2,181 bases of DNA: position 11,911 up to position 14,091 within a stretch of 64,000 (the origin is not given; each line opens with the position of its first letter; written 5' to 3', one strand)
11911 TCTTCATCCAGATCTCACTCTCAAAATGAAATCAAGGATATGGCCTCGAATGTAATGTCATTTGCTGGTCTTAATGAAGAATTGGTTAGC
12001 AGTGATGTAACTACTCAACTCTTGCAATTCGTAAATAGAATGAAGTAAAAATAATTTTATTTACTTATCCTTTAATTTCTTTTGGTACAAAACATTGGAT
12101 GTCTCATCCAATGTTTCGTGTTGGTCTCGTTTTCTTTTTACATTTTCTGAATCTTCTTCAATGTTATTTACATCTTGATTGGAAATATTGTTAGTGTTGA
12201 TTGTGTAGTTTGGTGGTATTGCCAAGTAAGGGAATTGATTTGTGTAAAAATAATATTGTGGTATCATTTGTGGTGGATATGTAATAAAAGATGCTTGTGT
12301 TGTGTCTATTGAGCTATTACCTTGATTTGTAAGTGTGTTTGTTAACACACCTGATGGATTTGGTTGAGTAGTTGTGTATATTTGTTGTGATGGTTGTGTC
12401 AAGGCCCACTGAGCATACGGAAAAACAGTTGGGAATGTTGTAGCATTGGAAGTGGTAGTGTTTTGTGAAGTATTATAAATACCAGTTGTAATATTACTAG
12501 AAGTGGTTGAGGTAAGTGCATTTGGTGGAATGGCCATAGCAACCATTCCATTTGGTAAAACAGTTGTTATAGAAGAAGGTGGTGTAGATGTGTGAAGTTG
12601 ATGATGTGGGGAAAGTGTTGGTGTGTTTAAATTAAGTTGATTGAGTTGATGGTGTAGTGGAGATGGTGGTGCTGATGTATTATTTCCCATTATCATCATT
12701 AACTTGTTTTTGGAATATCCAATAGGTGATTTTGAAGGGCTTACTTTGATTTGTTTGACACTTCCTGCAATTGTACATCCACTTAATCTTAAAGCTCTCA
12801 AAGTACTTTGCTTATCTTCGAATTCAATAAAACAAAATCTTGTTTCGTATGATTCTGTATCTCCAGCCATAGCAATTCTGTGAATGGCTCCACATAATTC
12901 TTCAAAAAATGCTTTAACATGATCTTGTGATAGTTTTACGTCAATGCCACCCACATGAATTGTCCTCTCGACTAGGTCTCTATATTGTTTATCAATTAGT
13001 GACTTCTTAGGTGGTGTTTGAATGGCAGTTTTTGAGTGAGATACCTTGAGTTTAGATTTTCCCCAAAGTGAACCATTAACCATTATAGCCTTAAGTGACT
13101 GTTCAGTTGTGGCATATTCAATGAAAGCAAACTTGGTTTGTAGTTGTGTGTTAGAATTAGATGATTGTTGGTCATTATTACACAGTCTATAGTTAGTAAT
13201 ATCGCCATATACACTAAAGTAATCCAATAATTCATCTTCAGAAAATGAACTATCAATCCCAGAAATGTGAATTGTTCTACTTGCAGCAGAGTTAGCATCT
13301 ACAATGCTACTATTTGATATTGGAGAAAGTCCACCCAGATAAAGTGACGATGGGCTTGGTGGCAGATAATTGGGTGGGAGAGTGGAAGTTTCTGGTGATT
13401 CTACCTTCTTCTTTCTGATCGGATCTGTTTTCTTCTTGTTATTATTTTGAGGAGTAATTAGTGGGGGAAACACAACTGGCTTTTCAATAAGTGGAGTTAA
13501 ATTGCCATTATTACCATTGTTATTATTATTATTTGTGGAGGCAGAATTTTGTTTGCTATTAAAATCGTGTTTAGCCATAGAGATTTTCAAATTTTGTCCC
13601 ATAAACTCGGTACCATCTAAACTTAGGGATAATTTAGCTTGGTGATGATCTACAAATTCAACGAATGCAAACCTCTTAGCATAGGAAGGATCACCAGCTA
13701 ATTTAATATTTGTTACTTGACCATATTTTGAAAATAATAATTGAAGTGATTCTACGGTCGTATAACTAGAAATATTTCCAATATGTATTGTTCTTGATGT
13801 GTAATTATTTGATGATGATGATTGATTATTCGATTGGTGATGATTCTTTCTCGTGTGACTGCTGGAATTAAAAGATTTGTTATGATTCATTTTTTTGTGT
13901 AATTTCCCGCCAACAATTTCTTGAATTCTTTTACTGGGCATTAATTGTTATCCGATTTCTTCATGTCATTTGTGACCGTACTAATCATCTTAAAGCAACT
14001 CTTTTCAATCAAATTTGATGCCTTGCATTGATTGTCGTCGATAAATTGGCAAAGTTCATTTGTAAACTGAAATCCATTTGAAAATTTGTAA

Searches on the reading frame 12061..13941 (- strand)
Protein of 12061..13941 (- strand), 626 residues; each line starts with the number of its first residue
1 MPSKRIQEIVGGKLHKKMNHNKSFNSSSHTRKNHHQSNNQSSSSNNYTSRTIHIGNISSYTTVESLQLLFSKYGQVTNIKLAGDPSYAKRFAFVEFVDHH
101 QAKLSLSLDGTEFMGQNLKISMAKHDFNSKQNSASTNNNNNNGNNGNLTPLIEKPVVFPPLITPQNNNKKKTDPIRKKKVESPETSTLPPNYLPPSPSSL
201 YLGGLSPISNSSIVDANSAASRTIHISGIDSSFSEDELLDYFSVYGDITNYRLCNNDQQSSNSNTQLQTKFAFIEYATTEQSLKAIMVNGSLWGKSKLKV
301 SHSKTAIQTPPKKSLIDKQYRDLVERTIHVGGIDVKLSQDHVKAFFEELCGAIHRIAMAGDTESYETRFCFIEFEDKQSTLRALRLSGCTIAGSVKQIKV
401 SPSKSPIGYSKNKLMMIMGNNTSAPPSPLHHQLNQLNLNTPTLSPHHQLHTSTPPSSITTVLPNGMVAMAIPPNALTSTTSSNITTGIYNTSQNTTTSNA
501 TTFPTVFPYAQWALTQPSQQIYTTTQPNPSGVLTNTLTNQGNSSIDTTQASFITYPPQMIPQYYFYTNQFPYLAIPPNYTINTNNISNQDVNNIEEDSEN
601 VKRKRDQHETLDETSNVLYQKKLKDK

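Call 9: search_protein_families(library=pfam, proteins=[window:12061-13941:-], max_evalue=0.01)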
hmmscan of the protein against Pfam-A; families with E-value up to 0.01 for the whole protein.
window:12061-13941:- (626 aa): 8 families
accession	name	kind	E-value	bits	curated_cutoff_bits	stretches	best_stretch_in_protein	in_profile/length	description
PF00076.28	RRM_1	-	4.6e-31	106.9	20.7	3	53-119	2-70/70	RNA recognition motif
PF16842.11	RRM_occluded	-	2.3e-10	40.6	30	1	50-122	2-72/79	Occluded RNA-recognition motif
PF24475.1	RBD_DEAH11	-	4.1e-06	27.3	28.4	0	350-404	62-114/115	DEAH11-like, RNA-binding domain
PF13893.12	RRM_5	-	1.2e-05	25.4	27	1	61-139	39-115/125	RNA recognition motif. (a.k.a. RRM, RBD, or RNP domain)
PF23085.1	RRM_PARP14_3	-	4.7e-05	23.8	24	0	326-379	2-53/82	PARP14, third RRM domain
PF14605.12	Nup35_RRM_2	-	5e-05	23.6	27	0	326-384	2-53/53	Nup53/35/40-type RNA recognition motif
PF10309.14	NCBP3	-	0.0032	17.7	28.9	0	325-351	3-28/59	Nuclear cap-binding protein subunit 3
PF16367.11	RRM_7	-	0.0046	17.4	27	0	221-290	1-69/94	RNA recognition motif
